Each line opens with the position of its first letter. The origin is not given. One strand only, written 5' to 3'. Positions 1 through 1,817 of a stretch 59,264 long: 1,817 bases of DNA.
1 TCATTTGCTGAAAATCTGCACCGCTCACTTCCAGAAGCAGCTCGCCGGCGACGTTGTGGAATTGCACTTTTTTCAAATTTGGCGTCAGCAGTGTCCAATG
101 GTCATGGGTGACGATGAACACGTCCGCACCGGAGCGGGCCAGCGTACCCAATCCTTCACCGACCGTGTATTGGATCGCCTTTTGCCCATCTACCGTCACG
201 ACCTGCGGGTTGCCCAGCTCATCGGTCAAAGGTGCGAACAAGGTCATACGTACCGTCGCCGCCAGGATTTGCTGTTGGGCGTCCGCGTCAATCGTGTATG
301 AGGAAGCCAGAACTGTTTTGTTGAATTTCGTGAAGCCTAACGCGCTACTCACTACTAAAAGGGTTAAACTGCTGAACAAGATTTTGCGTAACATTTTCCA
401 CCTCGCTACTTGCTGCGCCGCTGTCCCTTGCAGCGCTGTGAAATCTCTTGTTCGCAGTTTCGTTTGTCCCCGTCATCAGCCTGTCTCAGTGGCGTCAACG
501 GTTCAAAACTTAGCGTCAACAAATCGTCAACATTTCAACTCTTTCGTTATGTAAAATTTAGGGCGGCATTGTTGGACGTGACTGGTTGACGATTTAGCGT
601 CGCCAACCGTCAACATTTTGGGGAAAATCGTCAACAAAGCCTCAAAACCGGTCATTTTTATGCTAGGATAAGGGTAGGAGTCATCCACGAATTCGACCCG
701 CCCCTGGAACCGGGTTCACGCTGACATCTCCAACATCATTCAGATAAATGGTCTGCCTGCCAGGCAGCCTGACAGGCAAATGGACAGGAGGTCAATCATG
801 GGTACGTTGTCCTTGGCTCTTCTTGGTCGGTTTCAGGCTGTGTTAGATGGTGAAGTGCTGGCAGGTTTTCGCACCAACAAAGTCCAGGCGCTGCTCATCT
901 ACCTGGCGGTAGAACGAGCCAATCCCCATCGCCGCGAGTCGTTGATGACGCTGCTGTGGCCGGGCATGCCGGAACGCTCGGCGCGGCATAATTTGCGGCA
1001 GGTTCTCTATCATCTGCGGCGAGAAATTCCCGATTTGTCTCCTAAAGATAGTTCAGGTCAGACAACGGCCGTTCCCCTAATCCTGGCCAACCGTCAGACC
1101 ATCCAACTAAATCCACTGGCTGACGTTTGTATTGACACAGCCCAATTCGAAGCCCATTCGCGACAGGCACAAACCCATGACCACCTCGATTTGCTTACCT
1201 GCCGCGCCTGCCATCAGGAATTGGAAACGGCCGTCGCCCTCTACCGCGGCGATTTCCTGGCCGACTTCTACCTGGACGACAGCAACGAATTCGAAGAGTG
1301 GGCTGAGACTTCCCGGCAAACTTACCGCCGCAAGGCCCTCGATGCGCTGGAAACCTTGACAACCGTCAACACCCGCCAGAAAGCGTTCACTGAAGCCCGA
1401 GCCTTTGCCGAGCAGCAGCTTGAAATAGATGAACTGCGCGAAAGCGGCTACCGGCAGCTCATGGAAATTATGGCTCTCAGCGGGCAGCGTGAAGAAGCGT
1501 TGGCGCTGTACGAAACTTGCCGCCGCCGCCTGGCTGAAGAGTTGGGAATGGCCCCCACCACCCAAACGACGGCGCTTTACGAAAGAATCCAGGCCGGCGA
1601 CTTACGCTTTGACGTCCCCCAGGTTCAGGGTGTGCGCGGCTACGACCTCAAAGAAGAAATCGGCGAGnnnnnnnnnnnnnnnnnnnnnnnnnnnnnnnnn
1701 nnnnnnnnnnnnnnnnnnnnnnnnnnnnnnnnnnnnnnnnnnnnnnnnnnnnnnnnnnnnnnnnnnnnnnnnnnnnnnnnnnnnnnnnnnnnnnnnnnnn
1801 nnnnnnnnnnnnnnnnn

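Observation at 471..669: Helically phased CGTCAAC heptamer array upstream of the SARP-kinase gene: candidate SARP operator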

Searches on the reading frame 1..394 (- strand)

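Call 4: search_protein_families(library=pfam, proteins=[window:1-394:-])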
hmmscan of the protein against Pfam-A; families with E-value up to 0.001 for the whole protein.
window:1-394:- (131 aa): 0 families

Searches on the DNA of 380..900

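Call 51: search_rna_families(source=window, start=380, end=900, threshold=evalue, max_evalue=1)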
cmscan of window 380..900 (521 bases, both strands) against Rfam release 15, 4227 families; matches with E-value up to 1: 0.
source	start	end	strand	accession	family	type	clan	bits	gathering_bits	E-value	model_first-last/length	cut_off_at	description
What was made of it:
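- Tried and rejected: There is no Rfam match in 380-900 (call 51).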

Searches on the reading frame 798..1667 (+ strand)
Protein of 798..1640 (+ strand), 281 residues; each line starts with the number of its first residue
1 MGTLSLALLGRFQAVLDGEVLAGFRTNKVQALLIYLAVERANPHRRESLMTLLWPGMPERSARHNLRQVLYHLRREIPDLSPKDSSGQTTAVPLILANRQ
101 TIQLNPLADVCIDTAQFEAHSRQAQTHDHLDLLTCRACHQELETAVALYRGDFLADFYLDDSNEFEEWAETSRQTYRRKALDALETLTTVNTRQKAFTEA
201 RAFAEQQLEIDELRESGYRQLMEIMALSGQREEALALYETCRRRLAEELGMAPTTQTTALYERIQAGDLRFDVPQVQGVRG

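Call 11: search_protein_families(library=pfam, proteins=[window:798-1640:+], max_evalue=0.01)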
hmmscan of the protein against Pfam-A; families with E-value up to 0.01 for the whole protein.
window:798-1640:+ (281 aa): 2 families
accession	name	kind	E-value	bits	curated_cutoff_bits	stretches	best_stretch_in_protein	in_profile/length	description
PF03704.23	BTAD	-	1.6e-23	84.1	22.1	1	112-265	1-146/146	Bacterial transcriptional activator domain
PF00486.34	Trans_reg_C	-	0.0014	19.1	26.2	1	26-80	7-60/77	Transcriptional regulatory protein, C terminal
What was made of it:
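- On SARP protein family: Pfam Trans_reg_C alone is sub-threshold (19.1 against 26.2 bits, call 11).
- The Trans_reg_C Pfam hit is below threshold (19.1 against 26.2 bits, call 11).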

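Call 26: find_related_loci(query=A1, collection=genome_contigs, flank=3000)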
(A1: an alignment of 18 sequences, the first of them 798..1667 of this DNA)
Query A1 (290 aa) in genome_contigs; peptide patterns used: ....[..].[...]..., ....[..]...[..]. (x = any residue, [..] = any of these).
92 stretches matched a pattern; 86 encode a relative of the query (tblastn E <= 1e-3); the best 80 are kept; 80 distinct loci.
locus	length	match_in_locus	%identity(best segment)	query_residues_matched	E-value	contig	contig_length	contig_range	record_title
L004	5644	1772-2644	70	1-290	4e-136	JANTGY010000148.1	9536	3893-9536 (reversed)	MAG: Anaerolineae bacterium isolate bin10092 c_000000008149, whole genome shotgun sequence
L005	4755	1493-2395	67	1-290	3e-135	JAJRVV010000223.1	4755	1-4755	MAG: Chloroflexota bacterium isolate Dive96_bin10.74 k141_4697930, whole genome shotgun sequence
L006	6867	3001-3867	68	1-290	5e-131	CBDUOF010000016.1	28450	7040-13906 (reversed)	MAG TPA_asm: uncultured Anaerolineae bacterium isolate SRR22808126_concoct_49 genome assembly, contig: ERZ25043457.787,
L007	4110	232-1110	67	1-290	3e-131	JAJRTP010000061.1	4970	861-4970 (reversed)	MAG: Chloroflexota bacterium isolate Dive96_bin1.73 k141_575886, whole genome shotgun sequence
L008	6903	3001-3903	69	1-290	2e-128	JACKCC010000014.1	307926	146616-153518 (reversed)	MAG: Ardenticatenaceae bacterium isolate HK-STAS-CHLO-37 HK-STAS-CHLO-37_14, whole genome shotgun sequence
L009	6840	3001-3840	68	9-290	2e-125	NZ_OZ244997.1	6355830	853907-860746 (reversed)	MAG: Candidatus Leptofilum sp. isolate 8ea8b48c-f0bb-4fcd-991e-c07bf3e70e57 chromosome 1, complete sequence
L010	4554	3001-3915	64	1-290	3e-125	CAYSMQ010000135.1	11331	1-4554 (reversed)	MAG TPA_asm: uncultured Ardenticatenaceae bacterium isolate SRP304980_co1_287 genome assembly, contig: NODE_3863_length_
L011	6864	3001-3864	66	1-289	1e-123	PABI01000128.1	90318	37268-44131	MAG: Anaerolineaceae bacterium isolate NAT123 MHASMcontig_945534, whole genome shotgun sequence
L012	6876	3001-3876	65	1-290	9e-124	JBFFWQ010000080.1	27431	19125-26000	MAG: Candidatus Promineifilaceae bacterium isolate Mix_mud24.2022.10.40 k141_502799_length_27431_cov_14.4560, whole geno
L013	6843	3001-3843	66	1-289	2e-123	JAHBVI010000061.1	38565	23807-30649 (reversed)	MAG: Anaerolineae bacterium isolate ACE_CHL11 CHL11_61, whole genome shotgun sequence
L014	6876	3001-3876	64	1-290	2e-121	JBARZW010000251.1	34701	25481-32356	MAG: Candidatus Promineifilaceae bacterium isolate MFD12960_ilm_asm_bin17 k127_207189, whole genome shotgun sequence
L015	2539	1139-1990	65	1-289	5e-127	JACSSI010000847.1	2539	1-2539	MAG: Anaerolineae bacterium isolate CH7 contig-70_54967, whole genome shotgun sequence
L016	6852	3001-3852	65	1-289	5e-121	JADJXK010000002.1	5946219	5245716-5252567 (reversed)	MAG: Candidatus Leptofilum proximum isolate Kalu_MAXAC.106v2 tig00100734-10-59431720, whole genome shotgun sequence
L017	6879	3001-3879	64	1-290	6e-121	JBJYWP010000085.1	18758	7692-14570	MAG: Candidatus Promineifilaceae bacterium isolate S_170502SCrBrC_5 S_170502SCrBrC_5_000000000085, whole genome shotgun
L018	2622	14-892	66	1-290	4e-126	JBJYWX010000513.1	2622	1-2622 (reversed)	MAG: Candidatus Promineifilaceae bacterium isolate S0_2_050615r3r5_39 S0_2_050615r3r5_39_000000000513, whole genome shot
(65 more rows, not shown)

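Call 34: search_solved_structures(query=window:798-1640:+, max_evalue=0.01, show_alignments=3)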
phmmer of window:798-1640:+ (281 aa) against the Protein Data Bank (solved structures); distinct sequences matched with E-value up to 0.01: 4.
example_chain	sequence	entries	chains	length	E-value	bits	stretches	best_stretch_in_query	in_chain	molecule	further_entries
2fez_A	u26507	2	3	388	3.1e-07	33.7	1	4-265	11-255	Probable regulatory protein embR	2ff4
8hvr_I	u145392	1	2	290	1.2e-05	28.5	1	2-268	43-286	Regulatory protein AfsR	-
8k60_I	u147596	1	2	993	0.00019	24.6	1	2-268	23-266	Regulatory protein AfsR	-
8jke_I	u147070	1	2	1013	0.00019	24.5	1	2-268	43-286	Regulatory protein AfsR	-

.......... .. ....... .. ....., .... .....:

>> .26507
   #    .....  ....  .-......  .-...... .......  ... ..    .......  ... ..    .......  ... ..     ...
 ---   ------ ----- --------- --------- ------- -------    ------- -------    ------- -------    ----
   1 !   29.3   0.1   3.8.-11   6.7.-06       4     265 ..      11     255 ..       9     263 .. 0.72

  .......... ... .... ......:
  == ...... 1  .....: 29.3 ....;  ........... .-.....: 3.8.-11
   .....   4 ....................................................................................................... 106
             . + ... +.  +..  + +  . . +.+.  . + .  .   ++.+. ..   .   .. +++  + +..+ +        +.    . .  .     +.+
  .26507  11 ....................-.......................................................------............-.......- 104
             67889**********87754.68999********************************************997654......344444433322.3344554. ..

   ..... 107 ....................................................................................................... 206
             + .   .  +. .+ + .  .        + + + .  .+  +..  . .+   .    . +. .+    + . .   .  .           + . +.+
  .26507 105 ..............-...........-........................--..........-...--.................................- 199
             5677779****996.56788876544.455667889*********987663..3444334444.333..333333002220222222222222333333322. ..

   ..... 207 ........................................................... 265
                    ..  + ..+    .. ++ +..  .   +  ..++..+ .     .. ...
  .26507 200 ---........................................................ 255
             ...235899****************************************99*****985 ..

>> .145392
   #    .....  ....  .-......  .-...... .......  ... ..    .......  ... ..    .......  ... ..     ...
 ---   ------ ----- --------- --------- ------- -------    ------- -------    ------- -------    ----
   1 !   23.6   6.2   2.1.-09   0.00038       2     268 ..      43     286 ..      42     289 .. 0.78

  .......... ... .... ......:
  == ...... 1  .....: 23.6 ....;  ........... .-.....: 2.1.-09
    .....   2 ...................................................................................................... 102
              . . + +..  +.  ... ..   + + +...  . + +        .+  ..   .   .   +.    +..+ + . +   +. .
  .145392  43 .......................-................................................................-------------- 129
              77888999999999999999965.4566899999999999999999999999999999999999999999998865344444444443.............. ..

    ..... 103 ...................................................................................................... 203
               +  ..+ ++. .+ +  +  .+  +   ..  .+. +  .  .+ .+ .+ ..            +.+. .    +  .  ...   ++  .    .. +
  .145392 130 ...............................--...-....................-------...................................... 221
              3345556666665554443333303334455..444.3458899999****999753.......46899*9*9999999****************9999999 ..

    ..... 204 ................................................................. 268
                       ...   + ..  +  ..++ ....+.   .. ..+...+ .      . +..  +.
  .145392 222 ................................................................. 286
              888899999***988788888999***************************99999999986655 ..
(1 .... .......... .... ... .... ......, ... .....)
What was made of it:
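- Window residue n aligns with AfsR residue n+20 (call 34).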

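Call 59: search_solved_structures(query=A1, max_evalue=0.001, show_alignments=2)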
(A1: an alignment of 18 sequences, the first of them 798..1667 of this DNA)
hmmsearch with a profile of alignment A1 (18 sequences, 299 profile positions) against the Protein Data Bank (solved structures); distinct sequences matched with E-value up to 0.001: 23.
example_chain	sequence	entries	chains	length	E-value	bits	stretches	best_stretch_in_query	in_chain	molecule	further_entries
9qhb_A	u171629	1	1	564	9.8e-14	54.3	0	179-238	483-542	Engineered tetratricopeptide repeat protein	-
7obi_A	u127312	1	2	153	4.3e-12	48.9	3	179-238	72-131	CTPR-rv4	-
8bu0_A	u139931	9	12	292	4.1e-11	45.7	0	179-238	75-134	Consensus tetratricopeptide repeat protein | Crystal structure of an 8-repeat consensus TPR superhelix with Zinc. | Monomer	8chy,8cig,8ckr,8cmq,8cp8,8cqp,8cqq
8hvr_I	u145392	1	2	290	1.9e-10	43.5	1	165-265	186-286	Regulatory protein AfsR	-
6een_D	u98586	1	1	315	2.1e-10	43.4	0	214-240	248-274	Designer Pentatricopeptide Protein dPPR10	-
6een_B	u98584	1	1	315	5.8e-10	41.9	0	214-240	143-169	Designer Pentatricopeptide Protein dPPR10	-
6een_C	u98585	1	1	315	9.9e-10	41.2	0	214-240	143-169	Designer Pentatricopeptide Protein dPPR10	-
6een_A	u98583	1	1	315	1.9e-09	40.2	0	214-240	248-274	Designer Pentatricopeptide Protein dPPR10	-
2fez_A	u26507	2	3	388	6.2e-09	38.6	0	3-77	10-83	Probable regulatory protein embR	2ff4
8k60_I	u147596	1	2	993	7.5e-09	38.3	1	165-269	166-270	Regulatory protein AfsR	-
8jke_I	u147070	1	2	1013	8e-09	38.2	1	165-269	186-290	Regulatory protein AfsR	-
9gzg_A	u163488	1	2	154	1.4e-08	37.4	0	178-238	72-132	Engineered CTPR protein with glutamic acids for conductivity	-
9qhc_A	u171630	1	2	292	3.4e-08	36.1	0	179-238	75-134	Engineered tetratricopeptide repeat protein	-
8ch0_A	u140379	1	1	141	2.7e-06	29.9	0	179-238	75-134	Consensus tetratricopeptide repeat protein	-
2fo7_A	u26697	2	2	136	2.8e-06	29.8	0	179-238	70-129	SYNTHETIC CONSENSUS TPR PROTEIN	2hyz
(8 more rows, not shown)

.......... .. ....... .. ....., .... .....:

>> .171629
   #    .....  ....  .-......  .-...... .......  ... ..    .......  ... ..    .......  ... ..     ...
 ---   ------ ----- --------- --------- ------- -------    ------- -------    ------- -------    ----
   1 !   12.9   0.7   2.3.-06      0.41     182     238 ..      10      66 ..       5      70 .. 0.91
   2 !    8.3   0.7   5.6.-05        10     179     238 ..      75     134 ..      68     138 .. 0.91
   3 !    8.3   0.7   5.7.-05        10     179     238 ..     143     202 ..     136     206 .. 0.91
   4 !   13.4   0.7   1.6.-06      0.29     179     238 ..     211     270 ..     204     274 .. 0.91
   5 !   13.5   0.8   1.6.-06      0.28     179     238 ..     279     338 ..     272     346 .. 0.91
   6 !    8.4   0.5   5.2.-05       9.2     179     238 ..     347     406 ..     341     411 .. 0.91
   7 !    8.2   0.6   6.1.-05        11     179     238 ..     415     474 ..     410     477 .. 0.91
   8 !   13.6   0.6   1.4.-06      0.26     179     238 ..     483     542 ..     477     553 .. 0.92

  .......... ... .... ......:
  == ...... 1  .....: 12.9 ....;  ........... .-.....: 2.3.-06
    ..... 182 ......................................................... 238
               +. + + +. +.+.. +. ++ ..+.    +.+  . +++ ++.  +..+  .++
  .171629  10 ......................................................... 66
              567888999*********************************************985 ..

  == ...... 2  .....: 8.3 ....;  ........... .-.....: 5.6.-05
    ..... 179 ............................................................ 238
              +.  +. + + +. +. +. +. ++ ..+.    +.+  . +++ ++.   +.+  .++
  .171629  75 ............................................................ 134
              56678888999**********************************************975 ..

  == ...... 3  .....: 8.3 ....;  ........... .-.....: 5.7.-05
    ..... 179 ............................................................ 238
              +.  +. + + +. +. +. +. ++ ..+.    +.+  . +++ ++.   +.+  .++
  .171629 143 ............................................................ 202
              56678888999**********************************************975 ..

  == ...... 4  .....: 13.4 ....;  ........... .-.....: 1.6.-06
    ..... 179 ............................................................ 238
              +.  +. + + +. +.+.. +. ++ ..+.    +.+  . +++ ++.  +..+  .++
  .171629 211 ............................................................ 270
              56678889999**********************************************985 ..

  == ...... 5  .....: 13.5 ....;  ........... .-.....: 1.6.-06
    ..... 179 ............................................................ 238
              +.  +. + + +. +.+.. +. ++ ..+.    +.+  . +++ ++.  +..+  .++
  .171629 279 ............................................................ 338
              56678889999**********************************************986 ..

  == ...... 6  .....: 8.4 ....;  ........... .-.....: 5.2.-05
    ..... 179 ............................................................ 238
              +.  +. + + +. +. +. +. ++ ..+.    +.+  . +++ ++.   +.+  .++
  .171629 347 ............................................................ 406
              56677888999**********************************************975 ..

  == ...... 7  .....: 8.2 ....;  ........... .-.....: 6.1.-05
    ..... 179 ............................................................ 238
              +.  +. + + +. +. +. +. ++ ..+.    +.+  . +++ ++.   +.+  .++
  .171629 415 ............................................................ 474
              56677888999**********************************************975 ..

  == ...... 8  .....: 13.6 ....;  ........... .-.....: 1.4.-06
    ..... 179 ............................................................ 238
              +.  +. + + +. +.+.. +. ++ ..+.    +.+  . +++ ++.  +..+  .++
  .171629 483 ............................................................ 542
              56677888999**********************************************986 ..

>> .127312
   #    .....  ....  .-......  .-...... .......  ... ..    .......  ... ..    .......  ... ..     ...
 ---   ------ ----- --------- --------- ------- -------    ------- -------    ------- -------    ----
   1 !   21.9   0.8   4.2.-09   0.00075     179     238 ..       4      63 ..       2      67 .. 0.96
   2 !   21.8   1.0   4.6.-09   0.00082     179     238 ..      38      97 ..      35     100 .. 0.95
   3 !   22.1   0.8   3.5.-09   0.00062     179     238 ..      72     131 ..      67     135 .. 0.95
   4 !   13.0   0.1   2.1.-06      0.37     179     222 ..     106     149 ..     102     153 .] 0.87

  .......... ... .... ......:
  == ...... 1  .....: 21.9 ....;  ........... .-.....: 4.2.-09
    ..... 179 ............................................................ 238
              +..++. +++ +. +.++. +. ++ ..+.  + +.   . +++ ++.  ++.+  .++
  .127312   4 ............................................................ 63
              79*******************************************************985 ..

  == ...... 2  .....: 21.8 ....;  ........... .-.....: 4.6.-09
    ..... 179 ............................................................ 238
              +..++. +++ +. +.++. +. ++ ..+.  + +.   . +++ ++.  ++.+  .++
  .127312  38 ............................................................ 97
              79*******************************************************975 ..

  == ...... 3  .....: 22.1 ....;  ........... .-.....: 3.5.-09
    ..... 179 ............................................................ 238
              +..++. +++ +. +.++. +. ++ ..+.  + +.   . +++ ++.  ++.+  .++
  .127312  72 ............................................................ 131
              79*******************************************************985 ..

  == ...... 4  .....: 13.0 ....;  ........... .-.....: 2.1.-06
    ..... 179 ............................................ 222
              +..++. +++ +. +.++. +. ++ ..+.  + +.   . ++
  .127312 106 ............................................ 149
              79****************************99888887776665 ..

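Call 64: predict_structure(alignment_id=A1)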
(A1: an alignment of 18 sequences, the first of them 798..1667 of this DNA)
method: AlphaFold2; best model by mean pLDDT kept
length: 290 residues; sequences in the alignment: 18
mean_pLDDT: 89.5   pTM: 0.83
mean pLDDT of the five models: 89.5, 89.2, 88.6, 86.8, 86.8
residues with pLDDT >= 90: 225; 70-90: 37; 50-70: 17; < 50: 11
segments of 3 or more residues with pLDDT < 50: 276-284
pLDDT, mean of each block of 10 residues (from residue 1): 90 93 91 96 95 96 97 92 71 92 94 95 80 82 95 94 96 97 94 94 97 95 95 96 95 93 89 54 49
secondary structure, 60 per line:
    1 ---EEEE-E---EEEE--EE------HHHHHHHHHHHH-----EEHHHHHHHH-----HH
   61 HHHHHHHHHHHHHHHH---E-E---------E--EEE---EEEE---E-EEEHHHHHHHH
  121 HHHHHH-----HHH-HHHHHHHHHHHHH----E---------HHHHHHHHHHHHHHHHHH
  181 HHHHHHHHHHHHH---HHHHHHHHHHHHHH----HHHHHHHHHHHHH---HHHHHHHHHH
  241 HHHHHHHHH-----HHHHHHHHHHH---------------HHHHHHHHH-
elements in order: E4-7 E13-16 H27-38 H46-53 H59-76 E95-97 E101-104 E110-112 H113-126 H136-148 H163-193 H197-210 H215-227 H231-249 H255-265 H281-289
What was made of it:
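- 798..6125 (+): Gene for a 1775-aa protein: SARP domain (wHTH + BTAD, residues 1-270), Ser/Thr kinase (282-527), nSTAND1 NTPase (572-985) and WD40 propellers (about 1146-1745). It is the presumed binder of the boxes. AF2 model with pLDDT 89.5 (call 64).
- On SARP protein family: However, the AF2 model shows the beta-sheet, three helices and wing (call 64).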

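Call 67: fold_search(model_id=the predicted structure, library=pdb)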
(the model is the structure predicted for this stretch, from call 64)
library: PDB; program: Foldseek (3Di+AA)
matches with E <= 10: 1439; with E <= 0.001: 9
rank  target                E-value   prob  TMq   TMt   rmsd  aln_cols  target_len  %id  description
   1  8k60_J                7.5e-13  1.00  0.70  0.80   3.9       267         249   25  Cryo-EM structure of Streptomyces coelicolor transcription initiation complex with the global transcription factor Afs (released 2024-07-31)
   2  8k60_I                3.0e-12  1.00  0.71  0.81   3.7       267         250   26  Cryo-EM structure of Streptomyces coelicolor transcription initiation complex with the global transcription factor Afs (released 2024-07-31)
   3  8hvr_I                1.3e-11  1.00  0.70  0.78   4.0       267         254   25  Cryo-EM structure of AfsR-dependent transcription activation complex with afsS promoter (released 2023-12-27)
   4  2ff4_B                1.4e-10  1.00  0.68  0.55   4.3       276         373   22  Mycobacterium tuberculosis EmbR in complex with low affinity phosphopeptide (released 2006-01-24)
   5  2ff4_A                2.4e-10  1.00  0.66  0.52   4.4       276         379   23  Mycobacterium tuberculosis EmbR in complex with low affinity phosphopeptide (released 2006-01-24)
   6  2fez                  2.8e-10  1.00  0.68  0.54   4.1       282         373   22  Mycobacterium tuberculosis EmbR (released 2006-01-24)
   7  5mgx_G                5.3e-04  1.00  0.36  0.39  12.9       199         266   10  The structure of FKBP38 in complex with the MEEVD tetratricopeptide binding-motif of Hsp90 (released 2017-03-22)
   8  5mgx_F                5.6e-04  1.00  0.36  0.39   8.0       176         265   10  The structure of FKBP38 in complex with the MEEVD tetratricopeptide binding-motif of Hsp90 (released 2017-03-22)
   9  5mgx_E                6.2e-04  1.00  0.36  0.39  13.0       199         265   10  The structure of FKBP38 in complex with the MEEVD tetratricopeptide binding-motif of Hsp90 (released 2017-03-22)
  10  9qhc_B                1.7e-03  1.00  0.27  0.29  13.9       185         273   13  Crystal structure of 8-repeat CTPR protein with eliminated coordination sites (released 2025-10-22)
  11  1qz2_A                2.2e-03  1.00  0.37  0.38   4.9       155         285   14  Crystal Structure of FKBP52 C-terminal Domain complex with the C-terminal peptide MEEVD of Hsp90 (released 2004-06-22)
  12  9gzg_A                2.5e-03  1.00  0.26  0.47  12.0       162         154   16  Crystal structure of CTPR4E4 mutant (released 2025-10-15)
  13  8chy                  2.6e-03  1.00  0.22  0.24  13.7       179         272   14  Crystal structure of an 8-repeat consensus TPR superhelix with Zinc. (released 2024-02-21)
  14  9qhb                  2.6e-03  1.00  0.22  0.23  14.1       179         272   15  Crystal structure of 16-repeat CTPR protein with eliminated coordination sites (released 2025-10-22)
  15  8ffv_D                2.9e-03  1.00  0.32  0.24  15.1       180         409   18  Cryo-EM structure of the GR-Hsp90-FKBP52 complex (released 2023-11-01)
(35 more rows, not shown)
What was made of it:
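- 798..6125 (+): Foldseek top hits are the AfsR SARP domain (TM 0.70-0.81) and EmbR (call 67).
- On SARP protein family: Foldseek aligns the whole domain with AfsR and EmbR (E 1e-12 to 1e-10, call 67), and phmmer aligns residues 2-268 with AfsR 23-266 (call 34).
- Closest known: AfsR and the afs box of the afsS promoter. Same: The predicted fold matches AfsR at TM 0.70-0.81 (call 67).
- BTAD scores E=1.6e-23 (call 11), the AF2 model has pLDDT 89.5 (call 64), and AfsR and EmbR are the top structural matches (call 67).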
